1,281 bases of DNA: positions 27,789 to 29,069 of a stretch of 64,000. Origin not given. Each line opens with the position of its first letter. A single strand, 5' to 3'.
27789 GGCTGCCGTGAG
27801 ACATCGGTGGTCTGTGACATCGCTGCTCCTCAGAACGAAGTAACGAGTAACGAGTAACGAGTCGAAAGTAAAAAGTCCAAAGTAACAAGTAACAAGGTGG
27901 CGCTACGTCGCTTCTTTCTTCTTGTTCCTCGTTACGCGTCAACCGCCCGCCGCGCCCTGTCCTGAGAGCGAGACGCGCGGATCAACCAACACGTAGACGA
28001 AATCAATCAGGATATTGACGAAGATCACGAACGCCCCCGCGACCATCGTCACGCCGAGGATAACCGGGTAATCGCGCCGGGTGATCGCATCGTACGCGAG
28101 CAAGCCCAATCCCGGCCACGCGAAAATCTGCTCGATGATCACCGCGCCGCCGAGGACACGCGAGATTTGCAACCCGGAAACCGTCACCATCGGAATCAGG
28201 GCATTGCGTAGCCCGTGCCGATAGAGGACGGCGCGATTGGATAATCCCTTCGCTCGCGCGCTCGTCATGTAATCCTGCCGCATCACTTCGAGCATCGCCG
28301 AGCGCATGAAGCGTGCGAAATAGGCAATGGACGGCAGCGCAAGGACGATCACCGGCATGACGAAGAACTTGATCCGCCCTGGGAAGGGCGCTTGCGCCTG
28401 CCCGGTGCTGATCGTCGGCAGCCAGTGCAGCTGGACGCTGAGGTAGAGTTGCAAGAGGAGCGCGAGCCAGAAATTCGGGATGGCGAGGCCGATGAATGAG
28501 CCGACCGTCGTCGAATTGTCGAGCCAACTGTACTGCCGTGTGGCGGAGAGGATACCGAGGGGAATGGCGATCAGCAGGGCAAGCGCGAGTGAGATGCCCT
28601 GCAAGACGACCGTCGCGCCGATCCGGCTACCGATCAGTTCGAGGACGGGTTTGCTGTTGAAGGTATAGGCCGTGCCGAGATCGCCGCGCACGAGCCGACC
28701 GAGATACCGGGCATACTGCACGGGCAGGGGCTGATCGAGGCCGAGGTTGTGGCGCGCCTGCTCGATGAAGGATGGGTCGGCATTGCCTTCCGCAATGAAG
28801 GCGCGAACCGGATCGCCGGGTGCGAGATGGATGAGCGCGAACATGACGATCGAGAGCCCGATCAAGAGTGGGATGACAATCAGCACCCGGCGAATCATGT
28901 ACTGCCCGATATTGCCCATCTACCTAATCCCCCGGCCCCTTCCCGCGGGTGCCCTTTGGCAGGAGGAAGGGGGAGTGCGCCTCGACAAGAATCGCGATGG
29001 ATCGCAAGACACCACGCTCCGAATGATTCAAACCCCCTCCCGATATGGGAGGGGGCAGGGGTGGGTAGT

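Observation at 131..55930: Dispersed family of hairpins whose arms are tandem, phase-locked 7-nt units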

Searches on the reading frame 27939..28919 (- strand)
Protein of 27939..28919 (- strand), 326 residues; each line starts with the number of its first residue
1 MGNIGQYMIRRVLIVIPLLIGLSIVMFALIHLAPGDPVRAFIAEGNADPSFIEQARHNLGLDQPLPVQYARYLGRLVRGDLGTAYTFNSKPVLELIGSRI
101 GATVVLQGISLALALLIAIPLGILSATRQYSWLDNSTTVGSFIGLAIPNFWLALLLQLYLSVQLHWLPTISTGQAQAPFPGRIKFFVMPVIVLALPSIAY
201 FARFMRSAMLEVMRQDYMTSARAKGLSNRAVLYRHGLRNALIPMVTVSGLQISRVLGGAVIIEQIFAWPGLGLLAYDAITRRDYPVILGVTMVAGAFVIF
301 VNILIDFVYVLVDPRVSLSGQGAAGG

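Call 20: find_encoding_contigs(protein=window:27939-28919:-, flank=10000, max_places=1)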
Protein window:27939-28919:- (326 aa): 3 contigs read that carry it; 1 place shown.
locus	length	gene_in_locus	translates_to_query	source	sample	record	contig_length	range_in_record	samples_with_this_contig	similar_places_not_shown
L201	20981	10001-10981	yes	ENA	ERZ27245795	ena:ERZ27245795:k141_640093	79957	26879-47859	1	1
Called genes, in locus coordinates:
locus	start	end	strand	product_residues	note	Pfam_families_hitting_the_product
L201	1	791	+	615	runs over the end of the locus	PF01229:Glyco_hydro_39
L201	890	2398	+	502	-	PF00392:GntR, PF00155:Aminotran_1_2, PF12897:Asp_aminotransf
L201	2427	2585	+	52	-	PF02567:PhzC-PhzF (weak)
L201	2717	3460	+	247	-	PF03591:AzlC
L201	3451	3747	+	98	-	PF05437:AzlD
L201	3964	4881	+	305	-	-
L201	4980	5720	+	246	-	PF01925:TauE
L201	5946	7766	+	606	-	PF00496:SBP_bac_5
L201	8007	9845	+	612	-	PF00496:SBP_bac_5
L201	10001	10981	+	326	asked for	PF19300:BPD_transp_1_N, PF00528:BPD_transp_1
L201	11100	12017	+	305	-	PF12911:OppC_N, PF00528:BPD_transp_1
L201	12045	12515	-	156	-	PF05014:Nuc_deoxyrib_tr, PF15891:Nuc_deoxyri_tr2 (weak)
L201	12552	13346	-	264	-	PF00378:ECH_1, PF16113:ECH_2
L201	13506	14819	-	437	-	PF05977:MFS_3, PF07690:MFS_1, PF00083:Sugar_tr (weak), PF07690:MFS_1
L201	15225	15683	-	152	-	PF00334:NDK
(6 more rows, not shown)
